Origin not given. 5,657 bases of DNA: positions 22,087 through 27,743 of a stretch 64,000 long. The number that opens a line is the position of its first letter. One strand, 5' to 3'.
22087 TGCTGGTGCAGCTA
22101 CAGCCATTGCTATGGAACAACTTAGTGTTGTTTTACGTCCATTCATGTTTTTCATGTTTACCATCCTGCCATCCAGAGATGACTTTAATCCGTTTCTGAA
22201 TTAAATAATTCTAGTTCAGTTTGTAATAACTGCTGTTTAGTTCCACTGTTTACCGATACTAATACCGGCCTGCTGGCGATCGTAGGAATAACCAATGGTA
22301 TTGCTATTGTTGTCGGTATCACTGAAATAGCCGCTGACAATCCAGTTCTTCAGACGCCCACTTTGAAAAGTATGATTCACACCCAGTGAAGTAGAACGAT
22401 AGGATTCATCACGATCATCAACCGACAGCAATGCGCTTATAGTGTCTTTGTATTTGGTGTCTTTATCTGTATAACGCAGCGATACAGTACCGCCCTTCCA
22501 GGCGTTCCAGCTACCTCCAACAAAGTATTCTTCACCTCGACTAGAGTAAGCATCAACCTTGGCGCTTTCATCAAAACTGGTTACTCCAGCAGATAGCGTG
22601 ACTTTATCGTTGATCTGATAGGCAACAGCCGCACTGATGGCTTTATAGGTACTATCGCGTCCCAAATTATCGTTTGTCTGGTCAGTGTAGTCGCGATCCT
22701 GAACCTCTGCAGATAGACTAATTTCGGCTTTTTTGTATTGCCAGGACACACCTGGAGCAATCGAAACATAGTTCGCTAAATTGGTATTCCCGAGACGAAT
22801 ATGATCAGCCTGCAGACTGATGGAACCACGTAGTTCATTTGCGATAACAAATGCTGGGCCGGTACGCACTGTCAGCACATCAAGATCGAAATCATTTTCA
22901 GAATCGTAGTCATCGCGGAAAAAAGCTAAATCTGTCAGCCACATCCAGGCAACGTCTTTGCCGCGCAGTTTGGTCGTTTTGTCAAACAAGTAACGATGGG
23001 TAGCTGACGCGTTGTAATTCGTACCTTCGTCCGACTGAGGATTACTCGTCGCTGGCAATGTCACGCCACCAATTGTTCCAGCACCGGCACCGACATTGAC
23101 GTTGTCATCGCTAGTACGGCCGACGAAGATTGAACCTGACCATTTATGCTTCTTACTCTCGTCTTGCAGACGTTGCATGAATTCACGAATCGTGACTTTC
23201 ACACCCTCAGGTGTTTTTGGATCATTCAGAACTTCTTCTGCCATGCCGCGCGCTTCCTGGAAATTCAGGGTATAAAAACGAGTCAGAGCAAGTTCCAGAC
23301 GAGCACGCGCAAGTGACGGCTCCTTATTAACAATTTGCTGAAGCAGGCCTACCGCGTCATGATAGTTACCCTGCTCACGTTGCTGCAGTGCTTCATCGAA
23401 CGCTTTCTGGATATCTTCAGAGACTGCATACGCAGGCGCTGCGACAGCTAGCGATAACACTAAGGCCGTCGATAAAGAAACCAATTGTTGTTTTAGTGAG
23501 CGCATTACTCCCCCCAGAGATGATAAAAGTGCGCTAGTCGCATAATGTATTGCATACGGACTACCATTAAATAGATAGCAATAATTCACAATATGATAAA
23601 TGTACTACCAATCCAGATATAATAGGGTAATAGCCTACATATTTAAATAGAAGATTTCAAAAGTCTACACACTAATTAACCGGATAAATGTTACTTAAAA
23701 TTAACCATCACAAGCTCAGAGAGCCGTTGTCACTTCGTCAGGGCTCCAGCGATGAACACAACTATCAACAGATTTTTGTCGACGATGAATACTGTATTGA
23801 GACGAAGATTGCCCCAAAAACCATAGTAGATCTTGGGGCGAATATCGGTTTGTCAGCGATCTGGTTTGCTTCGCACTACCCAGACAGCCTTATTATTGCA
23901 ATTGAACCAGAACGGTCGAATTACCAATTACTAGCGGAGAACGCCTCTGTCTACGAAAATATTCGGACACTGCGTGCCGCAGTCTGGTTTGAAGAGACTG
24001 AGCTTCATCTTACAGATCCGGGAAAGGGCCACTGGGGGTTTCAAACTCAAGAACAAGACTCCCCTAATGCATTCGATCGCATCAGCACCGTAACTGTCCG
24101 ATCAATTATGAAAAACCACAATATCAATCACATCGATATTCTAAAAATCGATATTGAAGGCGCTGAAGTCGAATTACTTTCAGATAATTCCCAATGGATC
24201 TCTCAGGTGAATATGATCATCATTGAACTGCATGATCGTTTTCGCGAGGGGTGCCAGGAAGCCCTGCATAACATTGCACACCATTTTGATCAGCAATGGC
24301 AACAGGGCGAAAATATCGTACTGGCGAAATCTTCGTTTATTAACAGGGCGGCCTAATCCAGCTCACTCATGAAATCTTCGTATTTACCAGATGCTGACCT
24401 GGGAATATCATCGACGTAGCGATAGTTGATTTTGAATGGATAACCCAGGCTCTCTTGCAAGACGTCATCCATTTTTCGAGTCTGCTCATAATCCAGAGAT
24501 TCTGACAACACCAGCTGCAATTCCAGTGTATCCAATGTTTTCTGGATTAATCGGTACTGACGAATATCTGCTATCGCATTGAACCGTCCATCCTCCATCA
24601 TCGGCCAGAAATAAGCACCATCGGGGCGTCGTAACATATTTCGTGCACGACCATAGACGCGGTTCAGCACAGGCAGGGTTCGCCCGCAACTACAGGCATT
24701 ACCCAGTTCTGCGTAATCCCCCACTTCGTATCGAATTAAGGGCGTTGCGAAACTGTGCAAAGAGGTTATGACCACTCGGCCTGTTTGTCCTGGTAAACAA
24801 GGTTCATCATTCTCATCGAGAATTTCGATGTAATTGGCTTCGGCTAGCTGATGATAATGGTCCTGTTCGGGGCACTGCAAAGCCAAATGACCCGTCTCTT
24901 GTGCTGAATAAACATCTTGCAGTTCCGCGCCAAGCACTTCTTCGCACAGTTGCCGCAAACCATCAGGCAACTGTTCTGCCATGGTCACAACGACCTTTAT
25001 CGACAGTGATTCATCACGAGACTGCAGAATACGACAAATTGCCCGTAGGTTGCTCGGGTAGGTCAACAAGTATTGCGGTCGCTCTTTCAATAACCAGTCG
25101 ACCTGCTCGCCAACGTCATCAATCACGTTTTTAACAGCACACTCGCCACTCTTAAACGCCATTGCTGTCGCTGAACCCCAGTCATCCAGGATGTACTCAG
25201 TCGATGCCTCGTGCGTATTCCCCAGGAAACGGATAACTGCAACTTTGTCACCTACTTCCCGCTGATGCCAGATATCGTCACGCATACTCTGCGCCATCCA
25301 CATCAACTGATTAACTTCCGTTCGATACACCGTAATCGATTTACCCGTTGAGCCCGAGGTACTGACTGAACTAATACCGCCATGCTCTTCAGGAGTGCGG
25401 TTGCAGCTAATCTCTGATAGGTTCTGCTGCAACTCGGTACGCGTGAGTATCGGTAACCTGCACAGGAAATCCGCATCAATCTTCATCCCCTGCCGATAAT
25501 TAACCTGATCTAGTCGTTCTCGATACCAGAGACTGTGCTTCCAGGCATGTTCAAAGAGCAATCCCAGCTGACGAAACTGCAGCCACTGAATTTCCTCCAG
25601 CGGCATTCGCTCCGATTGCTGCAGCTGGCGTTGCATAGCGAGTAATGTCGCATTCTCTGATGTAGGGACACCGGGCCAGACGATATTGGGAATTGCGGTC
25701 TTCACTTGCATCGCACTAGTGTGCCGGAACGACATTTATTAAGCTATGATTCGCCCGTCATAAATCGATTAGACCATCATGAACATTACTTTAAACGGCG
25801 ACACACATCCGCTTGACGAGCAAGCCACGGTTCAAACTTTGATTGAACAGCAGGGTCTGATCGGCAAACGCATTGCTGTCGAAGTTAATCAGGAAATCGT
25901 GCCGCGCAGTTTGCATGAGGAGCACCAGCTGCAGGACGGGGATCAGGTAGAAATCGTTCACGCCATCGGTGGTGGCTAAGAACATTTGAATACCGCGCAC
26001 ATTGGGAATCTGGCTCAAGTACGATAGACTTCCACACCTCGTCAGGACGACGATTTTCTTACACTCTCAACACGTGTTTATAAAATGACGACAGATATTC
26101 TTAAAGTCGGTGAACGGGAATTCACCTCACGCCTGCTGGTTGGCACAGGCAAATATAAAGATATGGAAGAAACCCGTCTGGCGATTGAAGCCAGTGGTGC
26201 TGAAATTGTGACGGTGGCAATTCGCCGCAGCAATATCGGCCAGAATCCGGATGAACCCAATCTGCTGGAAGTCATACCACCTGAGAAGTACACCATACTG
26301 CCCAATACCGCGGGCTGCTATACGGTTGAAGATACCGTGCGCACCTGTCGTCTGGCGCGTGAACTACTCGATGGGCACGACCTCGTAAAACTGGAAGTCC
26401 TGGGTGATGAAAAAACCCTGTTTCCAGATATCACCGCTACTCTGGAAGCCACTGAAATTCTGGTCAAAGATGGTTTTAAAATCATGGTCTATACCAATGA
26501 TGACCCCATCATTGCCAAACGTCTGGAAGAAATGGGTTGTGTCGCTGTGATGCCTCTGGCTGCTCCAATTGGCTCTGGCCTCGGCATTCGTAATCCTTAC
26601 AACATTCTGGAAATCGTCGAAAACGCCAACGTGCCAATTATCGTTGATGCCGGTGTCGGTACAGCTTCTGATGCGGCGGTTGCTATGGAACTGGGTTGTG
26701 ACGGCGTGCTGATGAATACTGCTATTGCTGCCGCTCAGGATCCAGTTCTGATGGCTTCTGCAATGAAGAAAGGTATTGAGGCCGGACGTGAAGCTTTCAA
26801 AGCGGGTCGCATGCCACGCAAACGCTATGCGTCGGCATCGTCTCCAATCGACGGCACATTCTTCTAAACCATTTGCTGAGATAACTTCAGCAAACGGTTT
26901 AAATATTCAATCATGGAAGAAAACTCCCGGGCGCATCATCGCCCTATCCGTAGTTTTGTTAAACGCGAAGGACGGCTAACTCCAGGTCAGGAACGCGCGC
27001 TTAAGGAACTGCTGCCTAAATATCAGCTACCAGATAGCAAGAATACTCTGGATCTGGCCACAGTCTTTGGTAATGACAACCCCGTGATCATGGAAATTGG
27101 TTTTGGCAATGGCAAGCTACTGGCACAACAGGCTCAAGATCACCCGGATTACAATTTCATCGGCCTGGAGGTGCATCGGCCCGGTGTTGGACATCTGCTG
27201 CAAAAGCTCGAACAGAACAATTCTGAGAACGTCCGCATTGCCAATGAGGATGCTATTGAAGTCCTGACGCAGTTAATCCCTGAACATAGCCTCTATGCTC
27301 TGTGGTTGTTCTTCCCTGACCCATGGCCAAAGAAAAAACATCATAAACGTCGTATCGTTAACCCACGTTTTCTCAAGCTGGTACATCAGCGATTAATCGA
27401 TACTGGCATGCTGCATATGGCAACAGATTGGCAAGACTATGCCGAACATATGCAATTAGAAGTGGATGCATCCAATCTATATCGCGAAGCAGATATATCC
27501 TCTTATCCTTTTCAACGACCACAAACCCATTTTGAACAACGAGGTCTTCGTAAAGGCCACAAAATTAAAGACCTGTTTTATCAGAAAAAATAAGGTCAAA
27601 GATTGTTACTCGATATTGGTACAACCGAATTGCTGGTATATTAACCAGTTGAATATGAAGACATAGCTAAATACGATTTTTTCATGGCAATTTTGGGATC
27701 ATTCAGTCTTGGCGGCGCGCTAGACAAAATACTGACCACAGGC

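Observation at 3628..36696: Local expansion of eukaryote-like Ser/Thr kinases, three with N-terminal receiver-like domains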

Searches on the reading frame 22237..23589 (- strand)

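Call 5: search_protein_families(library=pfam, proteins=[window:22237-23589:-], max_evalue=0.001)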
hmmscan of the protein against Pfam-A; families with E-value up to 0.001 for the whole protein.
window:22237-23589:- (450 aa): 1 family
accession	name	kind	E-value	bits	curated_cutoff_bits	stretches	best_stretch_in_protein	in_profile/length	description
PF24575.1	TPR_Slam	-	6.1e-07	30.3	35.2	1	58-114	45-101/104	Surface lipoprotein assembly modifier, N-terminal TPR repeats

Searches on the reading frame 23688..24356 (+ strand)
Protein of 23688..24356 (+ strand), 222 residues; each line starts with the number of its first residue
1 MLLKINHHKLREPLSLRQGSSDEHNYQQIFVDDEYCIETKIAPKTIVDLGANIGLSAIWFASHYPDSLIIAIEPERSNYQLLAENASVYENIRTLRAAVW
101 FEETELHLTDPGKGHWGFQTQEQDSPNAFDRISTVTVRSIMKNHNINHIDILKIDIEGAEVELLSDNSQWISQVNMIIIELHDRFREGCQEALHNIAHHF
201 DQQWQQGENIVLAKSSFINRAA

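Call 5: search_protein_families(library=pfam, proteins=[window:23688-24356:+], max_evalue=0.001)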
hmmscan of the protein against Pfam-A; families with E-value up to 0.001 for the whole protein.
window:23688-24356:+ (222 aa): 1 family
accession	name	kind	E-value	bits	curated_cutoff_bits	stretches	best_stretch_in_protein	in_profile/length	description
PF05050.19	Methyltransf_21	-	1.3e-16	61.6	22.7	1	48-189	1-156/173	Methyltransferase FkbM domain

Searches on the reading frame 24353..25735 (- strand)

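Call 5: search_protein_families(library=pfam, proteins=[window:24353-25735:-], max_evalue=0.001)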
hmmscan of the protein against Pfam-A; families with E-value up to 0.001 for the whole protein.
window:24353-25735:- (460 aa): 1 family
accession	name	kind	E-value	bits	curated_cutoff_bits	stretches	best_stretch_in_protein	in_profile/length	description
PF00501.34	AMP-binding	-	1.6e-07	30.9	29.9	1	126-325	170-376/384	AMP-binding enzyme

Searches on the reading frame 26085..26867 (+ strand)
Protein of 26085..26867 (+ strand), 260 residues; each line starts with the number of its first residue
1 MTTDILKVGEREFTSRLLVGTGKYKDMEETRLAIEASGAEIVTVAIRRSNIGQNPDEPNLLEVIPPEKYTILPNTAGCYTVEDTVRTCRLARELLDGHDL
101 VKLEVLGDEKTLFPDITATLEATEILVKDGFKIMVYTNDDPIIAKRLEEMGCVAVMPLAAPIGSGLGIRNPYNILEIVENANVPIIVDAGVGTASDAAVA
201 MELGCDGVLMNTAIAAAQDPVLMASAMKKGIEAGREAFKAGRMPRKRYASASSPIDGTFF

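Call 5: search_protein_families(library=pfam, proteins=[window:26085-26867:+], max_evalue=0.001)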
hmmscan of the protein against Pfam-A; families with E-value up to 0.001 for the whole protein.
window:26085-26867:+ (260 aa): 2 families
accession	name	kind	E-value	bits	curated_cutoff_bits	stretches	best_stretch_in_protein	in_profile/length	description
PF05690.20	ThiG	-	7.2e-113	376.4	23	1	8-254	2-247/247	Thiazole biosynthesis protein ThiG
PF00977.27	His_biosynth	-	6.2e-05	23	23.6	1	174-229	65-118/228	Histidine biosynthesis protein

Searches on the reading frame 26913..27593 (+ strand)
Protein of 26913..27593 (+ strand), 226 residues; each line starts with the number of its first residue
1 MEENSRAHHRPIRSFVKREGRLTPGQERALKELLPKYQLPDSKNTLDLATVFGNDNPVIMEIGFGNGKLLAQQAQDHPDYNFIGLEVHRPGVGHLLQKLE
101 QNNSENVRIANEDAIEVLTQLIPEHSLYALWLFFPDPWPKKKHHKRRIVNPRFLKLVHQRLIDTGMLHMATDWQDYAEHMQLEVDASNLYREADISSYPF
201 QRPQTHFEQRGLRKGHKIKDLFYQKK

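Call 5: search_protein_families(library=pfam, proteins=[window:26913-27593:+], max_evalue=0.001)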
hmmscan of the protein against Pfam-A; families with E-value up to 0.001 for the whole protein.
window:26913-27593:+ (226 aa): 1 family
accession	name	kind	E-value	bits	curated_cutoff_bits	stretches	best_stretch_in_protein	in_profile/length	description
PF02390.23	Methyltransf_4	-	1.1e-51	175.2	24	1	55-220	1-172/173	Putative methyltransferase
